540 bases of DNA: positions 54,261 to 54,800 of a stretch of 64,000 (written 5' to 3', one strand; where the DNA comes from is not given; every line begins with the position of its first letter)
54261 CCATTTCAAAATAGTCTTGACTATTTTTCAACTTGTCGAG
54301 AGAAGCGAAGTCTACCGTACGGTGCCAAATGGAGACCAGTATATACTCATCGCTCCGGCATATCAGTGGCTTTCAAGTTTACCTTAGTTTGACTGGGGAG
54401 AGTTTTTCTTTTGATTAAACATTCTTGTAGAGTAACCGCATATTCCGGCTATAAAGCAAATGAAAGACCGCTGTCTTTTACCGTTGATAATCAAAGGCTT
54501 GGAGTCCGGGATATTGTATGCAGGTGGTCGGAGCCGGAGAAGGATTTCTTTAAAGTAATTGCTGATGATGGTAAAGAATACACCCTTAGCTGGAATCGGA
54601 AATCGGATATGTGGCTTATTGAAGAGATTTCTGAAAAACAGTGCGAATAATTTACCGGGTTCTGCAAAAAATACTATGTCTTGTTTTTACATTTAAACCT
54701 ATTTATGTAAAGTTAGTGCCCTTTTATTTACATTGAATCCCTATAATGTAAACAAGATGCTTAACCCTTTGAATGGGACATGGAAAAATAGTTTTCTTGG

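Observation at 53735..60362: Repeat family R2 is a promoter-like element that precedes a zinc-ribbon gene and both copies of a duplicated small ORF 5.7 kb apart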

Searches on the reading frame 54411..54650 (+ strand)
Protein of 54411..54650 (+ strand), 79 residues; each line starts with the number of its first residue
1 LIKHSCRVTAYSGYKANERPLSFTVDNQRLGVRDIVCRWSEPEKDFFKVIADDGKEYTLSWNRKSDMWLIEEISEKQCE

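Call 6: search_protein_families(library=pfam, proteins=[window:54411-54650:+], max_evalue=0.1)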
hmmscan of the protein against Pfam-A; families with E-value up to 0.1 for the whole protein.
window:54411-54650:+ (79 aa): 1 family
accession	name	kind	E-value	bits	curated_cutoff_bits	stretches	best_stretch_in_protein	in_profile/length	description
PF11225.14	DUF3024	-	0.025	15.2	24.9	1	17-69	27-84/112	Domain of unknown function (DUF3024)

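Call 9: find_homologous_proteins(query=window:54411-54650:+, max_evalue=0.001)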
Query window:54411-54650:+ (79 aa): 188 proteins with E <= 0.001 among 189 candidates; the best 120 are listed.
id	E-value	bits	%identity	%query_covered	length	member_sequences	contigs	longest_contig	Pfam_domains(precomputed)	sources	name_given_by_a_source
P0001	2.5e-48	179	100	100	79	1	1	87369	-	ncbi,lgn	ncbi:MAG: hypothetical protein ABIJ37_03410 [Pseudomonadota bacterium]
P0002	3.5e-35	137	81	94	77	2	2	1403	-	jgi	jgi:hypothetical protein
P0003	1.1e-34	135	81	92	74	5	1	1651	-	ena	-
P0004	6.1e-33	130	79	91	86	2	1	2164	-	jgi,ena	-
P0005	6.7e-33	129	77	92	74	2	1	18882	-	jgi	-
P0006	1.7e-32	128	83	89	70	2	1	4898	-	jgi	jgi:hypothetical protein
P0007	2.4e-32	128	79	91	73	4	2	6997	-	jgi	jgi:hypothetical protein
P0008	4.6e-32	127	76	91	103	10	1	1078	-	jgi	-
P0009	4.7e-32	127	73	95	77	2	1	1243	-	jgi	jgi:hypothetical protein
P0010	7.5e-32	126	83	84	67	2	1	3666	-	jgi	-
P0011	1.8e-31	125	79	90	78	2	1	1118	-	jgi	jgi:predicted acetyltransferase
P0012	3.4e-31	124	72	95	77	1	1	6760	-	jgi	jgi:hypothetical protein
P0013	3.6e-31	124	77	89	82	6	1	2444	-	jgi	jgi:hypothetical protein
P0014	1.8e-30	122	73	92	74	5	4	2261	-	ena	-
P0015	1.8e-30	122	73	95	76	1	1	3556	-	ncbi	-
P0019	7.5e-29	117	72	94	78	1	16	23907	-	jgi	jgi:hypothetical protein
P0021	4.2e-28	114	70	97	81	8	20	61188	-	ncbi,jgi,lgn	-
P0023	3.5e-27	111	69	94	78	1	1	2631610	-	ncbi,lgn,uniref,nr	ncbi:conserved hypothetical protein [uncultured Desulfobacterium sp.]|uniref:Uncharacterized protein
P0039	6.0e-21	91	81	67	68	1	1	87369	-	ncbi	ncbi:MAG: hypothetical protein ABIJ37_03440 [Pseudomonadota bacterium]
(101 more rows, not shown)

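Call 10: find_encoding_contigs(protein=P0023, flank=6000, max_places=4)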
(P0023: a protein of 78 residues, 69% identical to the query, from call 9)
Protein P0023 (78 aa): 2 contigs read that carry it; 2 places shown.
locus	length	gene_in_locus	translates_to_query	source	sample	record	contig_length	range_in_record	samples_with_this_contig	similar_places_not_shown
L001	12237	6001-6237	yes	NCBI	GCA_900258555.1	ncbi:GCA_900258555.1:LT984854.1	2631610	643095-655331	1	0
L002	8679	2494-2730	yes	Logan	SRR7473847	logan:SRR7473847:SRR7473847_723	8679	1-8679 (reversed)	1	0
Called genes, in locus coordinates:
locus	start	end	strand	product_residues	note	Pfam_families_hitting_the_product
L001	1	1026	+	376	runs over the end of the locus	-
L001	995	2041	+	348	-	PF00145:DNA_methylase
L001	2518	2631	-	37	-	-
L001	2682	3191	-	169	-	PF15731:MqsA_antitoxin (weak), PF01381:HTH_3 (weak)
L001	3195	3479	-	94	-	PF14076:DUF4258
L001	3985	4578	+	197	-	PF13441:Gly-zipper_YMGG, PF05433:Rick_17kDa_Anti (weak), PF13488:Gly-zipper_Omp (weak)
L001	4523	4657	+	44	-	-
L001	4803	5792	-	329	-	-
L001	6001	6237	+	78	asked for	-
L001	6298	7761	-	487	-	PF01225:Mur_ligase, PF08245:Mur_ligase_M, PF02875:Mur_ligase_C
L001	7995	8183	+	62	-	PF00830:Ribosomal_L28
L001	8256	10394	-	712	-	PF01966:HD, PF13328:HD_4, PF04607:RelA_SpoT, PF02824:TGS, PF19296:RelA_AH, PF28438:RelA_RIS, PF01842:ACT, PF13291:ACT_4, +1 more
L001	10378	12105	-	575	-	PF00587:tRNA-synt_2b, PF04073:tRNA_edit, PF03129:HGTP_anticodon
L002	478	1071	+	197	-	PF13441:Gly-zipper_YMGG, PF05433:Rick_17kDa_Anti (weak), PF13488:Gly-zipper_Omp (weak)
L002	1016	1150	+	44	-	-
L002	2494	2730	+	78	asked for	-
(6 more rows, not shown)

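Call 11: find_encoding_contigs(protein=P0021, flank=6000, max_places=6)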
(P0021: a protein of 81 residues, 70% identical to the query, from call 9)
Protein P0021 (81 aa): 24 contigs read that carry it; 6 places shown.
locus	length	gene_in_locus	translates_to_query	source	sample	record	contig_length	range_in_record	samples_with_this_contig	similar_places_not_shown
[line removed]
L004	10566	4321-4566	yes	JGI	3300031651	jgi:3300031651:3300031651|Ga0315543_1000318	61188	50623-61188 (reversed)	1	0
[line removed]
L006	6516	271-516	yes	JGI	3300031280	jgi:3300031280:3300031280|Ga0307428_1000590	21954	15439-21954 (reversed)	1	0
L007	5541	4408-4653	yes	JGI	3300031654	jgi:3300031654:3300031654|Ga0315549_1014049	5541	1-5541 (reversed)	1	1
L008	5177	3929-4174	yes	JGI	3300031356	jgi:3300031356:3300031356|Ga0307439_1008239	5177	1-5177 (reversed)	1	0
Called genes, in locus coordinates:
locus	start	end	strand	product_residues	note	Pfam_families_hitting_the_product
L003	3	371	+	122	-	?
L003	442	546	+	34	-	-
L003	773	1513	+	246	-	PF13489:Methyltransf_23 (weak), PF08241:Methyltransf_11 (weak), PF08242:Methyltransf_12, PF13649:Methyltransf_25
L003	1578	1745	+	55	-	-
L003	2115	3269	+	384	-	PF13173:AAA_14, PF13635:DUF4143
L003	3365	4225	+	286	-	PF01590:GAF, PF13185:GAF_2, PF13492:GAF_3 (faint), PF00512:HisKA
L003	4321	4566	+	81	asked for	-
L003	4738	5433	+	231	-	PF27246:MJ1433_N, PF27232:MJ1433_C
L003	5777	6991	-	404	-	PF01591:6PF2K, PF13671:AAA_33, PF00300:His_Phos_1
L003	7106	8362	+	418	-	PF16491:Peptidase_M48_N, PF01435:Peptidase_M48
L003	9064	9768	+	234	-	PF01027:Bax1-I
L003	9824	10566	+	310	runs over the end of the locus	PF04055:Radical_SAM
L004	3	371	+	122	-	?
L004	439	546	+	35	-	-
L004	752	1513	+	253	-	PF13489:Methyltransf_23 (weak), PF08241:Methyltransf_11 (weak), PF08242:Methyltransf_12, PF13649:Methyltransf_25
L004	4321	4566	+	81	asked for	-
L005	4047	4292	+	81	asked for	-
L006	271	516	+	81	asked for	-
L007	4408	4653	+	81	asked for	-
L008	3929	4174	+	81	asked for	-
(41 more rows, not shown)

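Call 19: find_encoding_contigs(protein=P0001, flank=10000, max_places=3)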
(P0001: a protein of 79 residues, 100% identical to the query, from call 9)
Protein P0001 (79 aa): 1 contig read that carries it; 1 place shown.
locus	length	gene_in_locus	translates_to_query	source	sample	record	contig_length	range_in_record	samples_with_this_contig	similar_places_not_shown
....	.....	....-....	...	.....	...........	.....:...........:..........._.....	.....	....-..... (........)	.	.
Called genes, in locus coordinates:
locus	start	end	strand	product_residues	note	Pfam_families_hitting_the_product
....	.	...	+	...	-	?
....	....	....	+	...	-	-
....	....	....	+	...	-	-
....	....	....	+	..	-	-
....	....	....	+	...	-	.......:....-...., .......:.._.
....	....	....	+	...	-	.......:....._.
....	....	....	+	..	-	-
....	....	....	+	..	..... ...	-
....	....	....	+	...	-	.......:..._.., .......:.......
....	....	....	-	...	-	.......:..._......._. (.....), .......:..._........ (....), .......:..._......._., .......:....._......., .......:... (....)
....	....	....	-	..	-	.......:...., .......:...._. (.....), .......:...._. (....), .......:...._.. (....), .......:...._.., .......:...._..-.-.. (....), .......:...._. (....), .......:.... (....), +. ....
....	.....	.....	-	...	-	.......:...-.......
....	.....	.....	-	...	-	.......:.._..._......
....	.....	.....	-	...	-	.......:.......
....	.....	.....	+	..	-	-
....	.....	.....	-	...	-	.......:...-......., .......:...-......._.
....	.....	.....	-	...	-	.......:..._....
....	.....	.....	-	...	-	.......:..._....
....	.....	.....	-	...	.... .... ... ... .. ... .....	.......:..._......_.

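Call 24: find_encoding_contigs(protein=P0005, flank=6000, max_places=3)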
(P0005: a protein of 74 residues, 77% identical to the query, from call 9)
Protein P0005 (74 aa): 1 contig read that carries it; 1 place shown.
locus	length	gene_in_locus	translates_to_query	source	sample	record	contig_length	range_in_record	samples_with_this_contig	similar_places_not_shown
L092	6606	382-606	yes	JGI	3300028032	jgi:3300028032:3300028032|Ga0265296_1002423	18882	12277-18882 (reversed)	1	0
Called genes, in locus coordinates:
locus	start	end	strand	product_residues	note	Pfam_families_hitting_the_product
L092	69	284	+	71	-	PF10049:DUF2283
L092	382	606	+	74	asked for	-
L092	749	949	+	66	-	PF11127:YgaP-like_TM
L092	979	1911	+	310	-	PF04055:Radical_SAM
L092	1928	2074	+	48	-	-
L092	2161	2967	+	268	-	-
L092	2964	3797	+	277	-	PF08843:AbiEii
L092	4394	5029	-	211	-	PF02742:Fe_dep_repr_C, PF04023:FeoA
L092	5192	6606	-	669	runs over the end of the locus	PF01926:MMR_HSR1, PF02421:FeoB_N, PF17910:FeoB_Cyto, PF07670:Gate, PF07664:FeoB_C, PF07670:Gate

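Call 25: find_encoding_contigs(protein=P0019, flank=6000, max_places=5)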
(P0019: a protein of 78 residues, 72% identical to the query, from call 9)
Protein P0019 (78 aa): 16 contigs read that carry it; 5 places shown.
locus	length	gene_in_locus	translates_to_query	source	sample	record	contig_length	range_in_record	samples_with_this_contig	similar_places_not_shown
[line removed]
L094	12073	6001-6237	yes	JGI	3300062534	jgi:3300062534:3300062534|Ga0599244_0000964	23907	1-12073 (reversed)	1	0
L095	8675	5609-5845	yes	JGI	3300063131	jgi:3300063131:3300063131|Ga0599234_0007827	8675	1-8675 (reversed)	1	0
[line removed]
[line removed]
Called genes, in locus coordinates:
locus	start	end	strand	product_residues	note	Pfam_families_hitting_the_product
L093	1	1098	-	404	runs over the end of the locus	-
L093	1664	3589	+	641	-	PF01145:Band_7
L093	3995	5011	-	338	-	-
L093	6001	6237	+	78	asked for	-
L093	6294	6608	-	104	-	-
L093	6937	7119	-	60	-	-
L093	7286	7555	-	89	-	PF00216:Bac_DNA_binding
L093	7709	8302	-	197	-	-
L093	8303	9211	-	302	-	PF01564:Spermine_synth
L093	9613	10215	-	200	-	PF00300:His_Phos_1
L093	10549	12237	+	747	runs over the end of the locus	PF00580:UvrD-helicase, PF13245:AAA_19, PF13604:AAA_30 (faint), PF01443:Viral_helicase1 (faint), PF13361:UvrD_C, PF13538:UvrD_C_2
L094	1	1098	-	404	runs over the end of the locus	-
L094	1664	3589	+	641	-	PF01145:Band_7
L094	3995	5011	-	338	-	-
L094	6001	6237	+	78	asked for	-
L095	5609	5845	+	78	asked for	-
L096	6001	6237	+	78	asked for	-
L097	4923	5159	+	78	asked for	-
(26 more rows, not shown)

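Call 53: search_protein_families(library=ncbifam, proteins=[window:54411-54650:+], max_evalue=0.01)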
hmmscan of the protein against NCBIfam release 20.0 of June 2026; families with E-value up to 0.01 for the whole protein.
window:54411-54650:+ (79 aa): 0 families

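Call 66: list_cluster_members(proteins=[P0137, P0135, P0127, P0133, P0001, P0039])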
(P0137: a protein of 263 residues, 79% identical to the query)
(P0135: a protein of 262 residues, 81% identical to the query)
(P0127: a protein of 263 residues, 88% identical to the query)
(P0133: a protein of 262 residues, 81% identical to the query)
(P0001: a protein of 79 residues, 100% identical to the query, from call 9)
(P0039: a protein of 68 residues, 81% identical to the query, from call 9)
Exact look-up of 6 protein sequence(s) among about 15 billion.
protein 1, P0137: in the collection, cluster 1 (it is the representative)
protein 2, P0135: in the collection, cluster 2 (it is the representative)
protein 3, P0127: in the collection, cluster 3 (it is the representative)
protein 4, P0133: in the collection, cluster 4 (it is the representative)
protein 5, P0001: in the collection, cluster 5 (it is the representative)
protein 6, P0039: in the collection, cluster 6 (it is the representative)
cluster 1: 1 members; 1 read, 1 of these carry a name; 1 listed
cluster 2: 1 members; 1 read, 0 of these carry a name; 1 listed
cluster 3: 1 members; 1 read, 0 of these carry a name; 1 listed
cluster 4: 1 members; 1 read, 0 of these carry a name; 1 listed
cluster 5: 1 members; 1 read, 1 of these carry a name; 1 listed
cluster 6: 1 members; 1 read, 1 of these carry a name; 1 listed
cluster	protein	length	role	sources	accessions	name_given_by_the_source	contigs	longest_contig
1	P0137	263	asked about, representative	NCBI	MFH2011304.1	MAG: indole-3-glycerol phosphate synthase TrpC [Pseudomonadota bacterium]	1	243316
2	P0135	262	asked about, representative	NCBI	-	-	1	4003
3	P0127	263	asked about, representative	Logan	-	-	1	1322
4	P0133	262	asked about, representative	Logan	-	-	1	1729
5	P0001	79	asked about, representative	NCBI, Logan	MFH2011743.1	MAG: hypothetical protein ABIJ37_03410 [Pseudomonadota bacterium]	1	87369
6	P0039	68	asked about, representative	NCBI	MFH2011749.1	MAG: hypothetical protein ABIJ37_03440 [Pseudomonadota bacterium]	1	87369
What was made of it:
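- (4) The source MAG's intact TrpC (MFH2011304.1) is on another contig, so the window fragment is a relic (call 66).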

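Call 70: predict_structure(alignment_id=A2)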
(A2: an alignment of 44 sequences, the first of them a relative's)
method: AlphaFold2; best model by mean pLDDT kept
length: 79 residues; sequences in the alignment: 44
mean_pLDDT: 73.8   pTM: 0.61
mean pLDDT of the five models: 73.8, 73.3, 72.6, 70.3, 68.6
residues with pLDDT >= 90: 0; 70-90: 55; 50-70: 17; < 50: 7
segments of 3 or more residues with pLDDT < 50: 1-3, 77-79
pLDDT, mean of each block of 10 residues (from residue 1): 56 58 78 84 85 86 80 64
secondary structure, 60 per line:
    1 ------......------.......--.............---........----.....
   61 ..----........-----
elements in order: E7-12 E19-25 E28-40 E44-51 E56-62 E67-74

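Call 72: fold_search(model_id=the predicted structure, library=pdb)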
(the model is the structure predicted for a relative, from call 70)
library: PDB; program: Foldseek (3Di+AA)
matches with E <= 10: 881; with E <= 0.001: 0
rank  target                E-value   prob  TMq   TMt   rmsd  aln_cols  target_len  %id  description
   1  4c4g                  2.5e-01  0.77  0.36  0.14   3.6        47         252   15  Structure-based design of orally bioavailable pyrrolopyridine inhibitors of the mitotic kinase MPS1 (released 2013-12-04)
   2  8veh_A                2.8e-01  0.57  0.39  0.18  11.6        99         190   12  Crystal structure of outer membrane lipoprotein carrier protein (LolA) from Rickettsia bellii (released 2023-12-27)
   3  6fdm_A                3.5e-01  0.51  0.34  0.11  10.5        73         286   12  Human Rio2 kinase structure (released 2019-01-30)
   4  5ap5                  3.7e-01  0.69  0.36  0.14   3.6        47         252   15  Naturally Occurring Mutations in the MPS1 Gene Predispose Cells to Kinase Inhibitor Drug Resistance. (released 2015-09-23)
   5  6fdm_C                3.9e-01  0.51  0.34  0.11  10.5        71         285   13  Human Rio2 kinase structure (released 2019-01-30)
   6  6hk6_H                4.6e-01  0.16  0.26  0.08  12.1        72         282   14  Human RIOK2 bound to inhibitor (released 2018-10-24)
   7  6tn9                  4.8e-01  0.57  0.32  0.12   3.0        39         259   13  X-RAY STRUCTURE OF MPS1 IN COMPLEX WITH COMPOUND 16 (released 2020-05-13)
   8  5kuy_G                5.1e-01  0.80  0.39  0.37   3.5        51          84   16  Influenza hemagglutinin H3 A/Hong Kong/1/1968 in complex with designed inhibitor protein HSB.2A (released 2017-06-14)
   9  7vbt_A                5.1e-01  0.16  0.26  0.08  11.9        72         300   14  Crystal structure of RIOK2 in complex with CQ211 (released 2022-07-06)
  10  6hk6_E                5.4e-01  0.16  0.26  0.08  12.1        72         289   14  Human RIOK2 bound to inhibitor (released 2018-10-24)
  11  1xj5_A                5.7e-01  0.93  0.37  0.11   1.8        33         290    9  X-RAY STRUCTURE OF SPERMIDINE SYNTHASE FROM ARABIDOPSIS THALIANA GENE AT1G23820 (released 2004-10-05)
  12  5o91                  5.7e-01  0.66  0.35  0.13   2.9        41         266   15  Crystal structure of human Mps1 (TTK) C604W mutant in complex with Cpd-5 (released 2017-07-26)
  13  6g18_v                5.7e-01  0.44  0.37  0.10  11.6        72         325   15  Cryo-EM structure of a late human pre-40S ribosomal subunit - State C (released 2018-06-06)
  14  6hk6_G                5.7e-01  0.38  0.34  0.11  11.2        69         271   16  Human RIOK2 bound to inhibitor (released 2018-10-24)
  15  7vbt_B                5.7e-01  0.38  0.34  0.11  10.5        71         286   13  Crystal structure of RIOK2 in complex with CQ211 (released 2022-07-06)
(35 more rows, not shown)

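Call 81: search_protein_families(library=padloc, proteins=[window:54411-54650:+], max_evalue=0.001)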
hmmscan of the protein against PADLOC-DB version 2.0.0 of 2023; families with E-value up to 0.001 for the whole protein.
window:54411-54650:+ (79 aa): 0 families
